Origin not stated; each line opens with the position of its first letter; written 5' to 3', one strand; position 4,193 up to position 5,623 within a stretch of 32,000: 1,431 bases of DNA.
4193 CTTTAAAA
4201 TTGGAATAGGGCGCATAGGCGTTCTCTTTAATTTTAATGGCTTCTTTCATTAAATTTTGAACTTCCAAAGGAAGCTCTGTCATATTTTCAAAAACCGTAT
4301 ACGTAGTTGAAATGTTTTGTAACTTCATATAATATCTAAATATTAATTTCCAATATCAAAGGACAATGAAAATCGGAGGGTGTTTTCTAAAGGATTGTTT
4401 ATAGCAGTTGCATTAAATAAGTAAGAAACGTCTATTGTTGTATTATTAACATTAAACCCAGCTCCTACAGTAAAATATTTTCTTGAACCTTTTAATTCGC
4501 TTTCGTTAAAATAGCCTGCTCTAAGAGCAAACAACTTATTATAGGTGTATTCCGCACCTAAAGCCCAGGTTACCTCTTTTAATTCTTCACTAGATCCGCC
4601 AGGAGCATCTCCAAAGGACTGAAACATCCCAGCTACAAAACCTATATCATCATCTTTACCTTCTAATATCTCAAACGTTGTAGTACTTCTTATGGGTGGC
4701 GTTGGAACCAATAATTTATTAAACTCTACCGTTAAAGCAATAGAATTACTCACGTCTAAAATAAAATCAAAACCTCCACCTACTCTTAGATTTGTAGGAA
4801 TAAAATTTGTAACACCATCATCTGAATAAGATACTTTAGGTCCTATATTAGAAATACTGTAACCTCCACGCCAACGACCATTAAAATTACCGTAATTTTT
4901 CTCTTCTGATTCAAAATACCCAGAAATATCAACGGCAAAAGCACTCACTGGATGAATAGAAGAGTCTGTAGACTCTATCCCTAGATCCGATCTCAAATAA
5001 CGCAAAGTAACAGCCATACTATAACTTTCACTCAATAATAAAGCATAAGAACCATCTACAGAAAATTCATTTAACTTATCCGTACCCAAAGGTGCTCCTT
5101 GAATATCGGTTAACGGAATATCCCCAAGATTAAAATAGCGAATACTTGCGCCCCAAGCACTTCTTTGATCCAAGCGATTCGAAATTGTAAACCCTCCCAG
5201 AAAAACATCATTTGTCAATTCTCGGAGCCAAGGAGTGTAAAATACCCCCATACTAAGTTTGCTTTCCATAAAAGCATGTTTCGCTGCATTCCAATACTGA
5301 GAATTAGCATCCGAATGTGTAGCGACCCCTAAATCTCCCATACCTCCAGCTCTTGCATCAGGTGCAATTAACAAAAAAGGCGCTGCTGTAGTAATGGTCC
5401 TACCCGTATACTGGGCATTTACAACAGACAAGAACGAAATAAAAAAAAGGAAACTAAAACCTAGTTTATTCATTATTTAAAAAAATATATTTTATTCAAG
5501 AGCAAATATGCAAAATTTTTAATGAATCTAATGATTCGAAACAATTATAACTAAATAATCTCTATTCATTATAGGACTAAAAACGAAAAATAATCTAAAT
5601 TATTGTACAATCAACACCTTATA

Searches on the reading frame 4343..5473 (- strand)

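Call 77: search_protein_families(library=pfam, proteins=[window:4343-5473:-], max_evalue=0.001)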
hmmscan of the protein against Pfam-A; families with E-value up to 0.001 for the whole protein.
window:4343-5473:- (376 aa): 2 families
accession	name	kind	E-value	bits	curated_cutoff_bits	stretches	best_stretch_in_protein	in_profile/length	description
PF19572.5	PorV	-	1.9e-97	326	27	1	23-260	5-242/243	Type IX secretion system protein PorV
PF03349.22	Toluene_X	-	0.00034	19.7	29.7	0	301-352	317-380/421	Outer membrane protein transport protein (OMPP1/FadL/TodX)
